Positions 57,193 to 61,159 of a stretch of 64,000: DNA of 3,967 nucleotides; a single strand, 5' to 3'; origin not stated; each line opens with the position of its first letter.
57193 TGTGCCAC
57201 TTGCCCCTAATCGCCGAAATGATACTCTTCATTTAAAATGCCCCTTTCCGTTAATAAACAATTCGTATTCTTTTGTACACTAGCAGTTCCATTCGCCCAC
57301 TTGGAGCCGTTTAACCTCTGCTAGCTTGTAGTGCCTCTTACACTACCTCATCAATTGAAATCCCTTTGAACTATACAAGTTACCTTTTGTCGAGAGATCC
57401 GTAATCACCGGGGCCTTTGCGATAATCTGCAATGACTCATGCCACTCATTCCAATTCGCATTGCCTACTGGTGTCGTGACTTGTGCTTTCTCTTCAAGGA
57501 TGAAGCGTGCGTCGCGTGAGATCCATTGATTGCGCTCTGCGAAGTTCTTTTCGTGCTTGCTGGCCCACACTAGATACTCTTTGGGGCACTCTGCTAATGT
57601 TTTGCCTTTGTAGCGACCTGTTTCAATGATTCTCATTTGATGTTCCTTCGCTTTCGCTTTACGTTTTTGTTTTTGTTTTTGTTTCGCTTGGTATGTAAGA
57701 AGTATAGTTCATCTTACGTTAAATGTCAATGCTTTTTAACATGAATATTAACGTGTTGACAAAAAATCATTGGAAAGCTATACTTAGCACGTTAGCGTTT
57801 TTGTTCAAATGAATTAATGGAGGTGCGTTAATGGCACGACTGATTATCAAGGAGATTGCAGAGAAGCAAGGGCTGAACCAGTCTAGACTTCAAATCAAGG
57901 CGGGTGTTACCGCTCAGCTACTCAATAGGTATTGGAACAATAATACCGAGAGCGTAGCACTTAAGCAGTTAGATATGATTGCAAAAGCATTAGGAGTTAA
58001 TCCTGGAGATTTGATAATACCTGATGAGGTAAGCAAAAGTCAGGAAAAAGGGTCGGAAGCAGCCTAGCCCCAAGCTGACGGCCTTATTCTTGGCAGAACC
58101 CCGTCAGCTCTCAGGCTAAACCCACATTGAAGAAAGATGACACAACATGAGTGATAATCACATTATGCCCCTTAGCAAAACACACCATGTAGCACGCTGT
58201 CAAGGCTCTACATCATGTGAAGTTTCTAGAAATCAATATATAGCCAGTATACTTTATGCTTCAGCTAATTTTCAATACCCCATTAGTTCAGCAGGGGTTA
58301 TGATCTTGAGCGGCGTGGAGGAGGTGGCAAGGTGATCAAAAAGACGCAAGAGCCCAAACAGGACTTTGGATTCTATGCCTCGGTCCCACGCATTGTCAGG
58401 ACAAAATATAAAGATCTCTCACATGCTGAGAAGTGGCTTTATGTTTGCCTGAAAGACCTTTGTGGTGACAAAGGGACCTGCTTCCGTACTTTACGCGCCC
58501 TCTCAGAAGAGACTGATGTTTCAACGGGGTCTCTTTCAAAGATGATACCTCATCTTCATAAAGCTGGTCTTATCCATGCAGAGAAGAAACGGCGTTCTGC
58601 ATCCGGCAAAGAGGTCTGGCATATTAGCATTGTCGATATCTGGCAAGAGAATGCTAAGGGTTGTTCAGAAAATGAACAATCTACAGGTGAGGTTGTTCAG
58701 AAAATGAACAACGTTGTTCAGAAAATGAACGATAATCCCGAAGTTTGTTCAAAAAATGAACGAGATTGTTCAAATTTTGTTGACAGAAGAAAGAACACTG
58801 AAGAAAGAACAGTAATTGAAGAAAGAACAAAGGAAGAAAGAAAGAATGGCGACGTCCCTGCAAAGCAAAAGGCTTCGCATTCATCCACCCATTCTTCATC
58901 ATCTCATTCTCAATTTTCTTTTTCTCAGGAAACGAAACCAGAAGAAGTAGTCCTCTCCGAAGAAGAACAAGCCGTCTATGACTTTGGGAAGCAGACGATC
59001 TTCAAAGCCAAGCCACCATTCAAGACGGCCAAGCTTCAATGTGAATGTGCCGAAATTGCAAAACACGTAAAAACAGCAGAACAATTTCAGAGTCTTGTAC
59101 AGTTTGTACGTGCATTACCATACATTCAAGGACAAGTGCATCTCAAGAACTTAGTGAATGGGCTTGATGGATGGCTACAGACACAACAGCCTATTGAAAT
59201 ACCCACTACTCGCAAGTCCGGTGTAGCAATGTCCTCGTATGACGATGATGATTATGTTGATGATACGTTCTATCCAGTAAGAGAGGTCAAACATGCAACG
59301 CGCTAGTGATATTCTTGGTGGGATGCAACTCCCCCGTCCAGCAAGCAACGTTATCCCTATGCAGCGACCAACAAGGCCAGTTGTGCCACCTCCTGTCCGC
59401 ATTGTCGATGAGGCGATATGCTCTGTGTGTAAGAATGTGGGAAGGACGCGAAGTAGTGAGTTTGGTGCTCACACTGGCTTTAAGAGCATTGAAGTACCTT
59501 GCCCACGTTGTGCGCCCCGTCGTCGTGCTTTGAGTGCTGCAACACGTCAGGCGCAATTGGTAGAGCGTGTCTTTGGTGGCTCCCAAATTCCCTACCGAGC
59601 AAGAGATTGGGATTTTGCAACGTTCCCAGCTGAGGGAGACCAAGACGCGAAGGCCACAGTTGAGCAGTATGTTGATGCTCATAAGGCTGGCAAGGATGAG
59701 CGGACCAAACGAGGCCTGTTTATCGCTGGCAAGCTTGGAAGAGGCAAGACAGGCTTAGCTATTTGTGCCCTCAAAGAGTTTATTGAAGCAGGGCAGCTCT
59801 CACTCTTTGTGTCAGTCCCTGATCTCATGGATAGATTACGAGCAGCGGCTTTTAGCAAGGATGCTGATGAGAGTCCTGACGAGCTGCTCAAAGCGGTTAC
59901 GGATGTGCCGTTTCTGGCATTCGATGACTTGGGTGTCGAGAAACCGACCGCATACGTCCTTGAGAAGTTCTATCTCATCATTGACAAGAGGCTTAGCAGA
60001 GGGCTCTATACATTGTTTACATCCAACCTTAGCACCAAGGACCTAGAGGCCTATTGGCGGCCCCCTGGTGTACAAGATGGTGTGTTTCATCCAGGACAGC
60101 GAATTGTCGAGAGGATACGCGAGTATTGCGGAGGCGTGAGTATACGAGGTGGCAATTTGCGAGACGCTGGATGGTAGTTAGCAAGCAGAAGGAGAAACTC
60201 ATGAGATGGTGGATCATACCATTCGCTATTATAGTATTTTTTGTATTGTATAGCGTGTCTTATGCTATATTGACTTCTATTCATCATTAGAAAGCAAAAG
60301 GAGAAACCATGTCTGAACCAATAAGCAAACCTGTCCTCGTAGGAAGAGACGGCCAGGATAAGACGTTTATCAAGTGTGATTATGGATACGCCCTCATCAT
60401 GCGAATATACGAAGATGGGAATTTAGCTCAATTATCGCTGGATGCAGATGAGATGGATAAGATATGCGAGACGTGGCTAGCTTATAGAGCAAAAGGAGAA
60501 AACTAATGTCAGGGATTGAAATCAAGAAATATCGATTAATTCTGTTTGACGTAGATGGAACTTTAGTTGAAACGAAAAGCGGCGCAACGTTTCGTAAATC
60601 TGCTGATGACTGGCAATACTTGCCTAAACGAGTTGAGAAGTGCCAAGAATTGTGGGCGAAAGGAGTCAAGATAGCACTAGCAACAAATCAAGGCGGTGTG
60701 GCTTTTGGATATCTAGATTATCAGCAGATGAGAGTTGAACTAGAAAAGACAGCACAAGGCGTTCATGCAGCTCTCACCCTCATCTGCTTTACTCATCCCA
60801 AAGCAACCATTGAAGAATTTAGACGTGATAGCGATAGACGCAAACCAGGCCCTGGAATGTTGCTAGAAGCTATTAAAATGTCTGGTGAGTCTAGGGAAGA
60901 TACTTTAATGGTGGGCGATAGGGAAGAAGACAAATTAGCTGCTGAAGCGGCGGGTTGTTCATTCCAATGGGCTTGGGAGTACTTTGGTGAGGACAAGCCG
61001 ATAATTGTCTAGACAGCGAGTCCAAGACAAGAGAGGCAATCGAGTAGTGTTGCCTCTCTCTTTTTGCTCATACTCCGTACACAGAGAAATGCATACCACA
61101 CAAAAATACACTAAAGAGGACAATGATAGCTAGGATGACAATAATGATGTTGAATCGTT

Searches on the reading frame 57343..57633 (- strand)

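Call 59: search_protein_families(library=pfam, proteins=[window:57343-57633:-], max_evalue=0.01)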
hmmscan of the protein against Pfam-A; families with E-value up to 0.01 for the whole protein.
window:57343-57633:- (96 aa): 1 family
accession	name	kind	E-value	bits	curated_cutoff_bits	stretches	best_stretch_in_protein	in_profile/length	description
PF12843.12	QSregVF_b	-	0.00021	21.5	22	1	6-26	16-36/66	Putative quorum-sensing-regulated virulence factor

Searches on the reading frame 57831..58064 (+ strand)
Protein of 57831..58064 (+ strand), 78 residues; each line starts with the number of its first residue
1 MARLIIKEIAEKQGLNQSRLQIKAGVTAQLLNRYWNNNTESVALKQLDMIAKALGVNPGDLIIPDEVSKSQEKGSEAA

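Call 59: search_protein_families(library=pfam, proteins=[window:57831-58064:+], max_evalue=0.01)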
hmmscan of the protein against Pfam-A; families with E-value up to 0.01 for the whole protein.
window:57831-58064:+ (78 aa): 3 families
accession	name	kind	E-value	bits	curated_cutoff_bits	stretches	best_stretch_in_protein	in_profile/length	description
PF13443.12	HTH_26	-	6.9e-13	49.1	22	1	6-63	2-59/63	Cro/C1-type HTH DNA-binding domain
PF01381.28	HTH_3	-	2.6e-06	27.8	23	1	6-61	1-55/55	Helix-turn-helix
PF00440.29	TetR_N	-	0.0085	16.3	24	0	23-37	25-39/47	Bacterial regulatory proteins, tetR family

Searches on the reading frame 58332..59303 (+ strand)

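Call 54: search_protein_families(library=pfam, proteins=[window:58332-59303:+], max_evalue=0.001)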
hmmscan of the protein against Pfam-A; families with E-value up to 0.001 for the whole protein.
window:58332-59303:+ (324 aa): 1 family
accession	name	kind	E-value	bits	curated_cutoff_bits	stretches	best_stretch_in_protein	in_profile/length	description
PF21984.2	DnaD_N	-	0.0008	20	27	0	18-106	1-89/101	DnaD N-terminal domain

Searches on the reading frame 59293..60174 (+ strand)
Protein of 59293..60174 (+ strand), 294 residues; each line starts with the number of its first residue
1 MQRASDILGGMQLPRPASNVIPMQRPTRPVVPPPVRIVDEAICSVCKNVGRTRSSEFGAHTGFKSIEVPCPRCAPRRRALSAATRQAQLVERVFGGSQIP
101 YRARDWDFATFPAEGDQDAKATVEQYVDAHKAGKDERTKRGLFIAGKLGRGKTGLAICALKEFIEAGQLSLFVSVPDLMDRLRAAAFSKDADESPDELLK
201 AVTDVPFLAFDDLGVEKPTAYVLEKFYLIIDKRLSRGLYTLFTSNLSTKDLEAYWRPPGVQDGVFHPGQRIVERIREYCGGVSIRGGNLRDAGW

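Call 54: search_protein_families(library=pfam, proteins=[window:59293-60174:+], max_evalue=0.001)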
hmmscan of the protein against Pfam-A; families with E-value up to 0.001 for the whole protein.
window:59293-60174:+ (294 aa): 1 family
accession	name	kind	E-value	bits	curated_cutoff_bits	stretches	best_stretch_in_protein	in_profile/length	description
PF01695.23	IstB_IS21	-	1.2e-06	28.7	24.1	1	138-253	91-201/238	IstB-like ATP binding protein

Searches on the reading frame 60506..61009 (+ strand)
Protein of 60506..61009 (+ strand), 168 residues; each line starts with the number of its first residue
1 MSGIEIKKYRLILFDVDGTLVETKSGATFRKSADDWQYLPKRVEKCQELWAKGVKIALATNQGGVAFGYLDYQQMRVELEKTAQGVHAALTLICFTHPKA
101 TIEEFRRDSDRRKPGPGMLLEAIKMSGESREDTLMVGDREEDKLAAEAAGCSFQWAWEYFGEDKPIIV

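Call 54: search_protein_families(library=pfam, proteins=[window:60506-61009:+], max_evalue=0.001)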
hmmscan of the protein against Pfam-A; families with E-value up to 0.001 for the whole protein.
window:60506-61009:+ (168 aa): 4 families
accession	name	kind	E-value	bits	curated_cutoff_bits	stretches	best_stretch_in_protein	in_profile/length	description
PF08645.17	PNK3P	-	5e-16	59.3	22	1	11-139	2-126/161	Polynucleotide kinase 3 phosphatase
PF00702.32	Hydrolase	-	3.8e-12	47.4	26.4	1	37-150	98-191/191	haloacid dehalogenase-like hydrolase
PF13419.12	HAD_2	-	1e-10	42.4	23.8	1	108-155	130-177/178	Haloacid dehalogenase-like hydrolase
PF13242.12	Hydrolase_like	-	1.6e-09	38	22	1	111-152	2-44/75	HAD-hyrolase-like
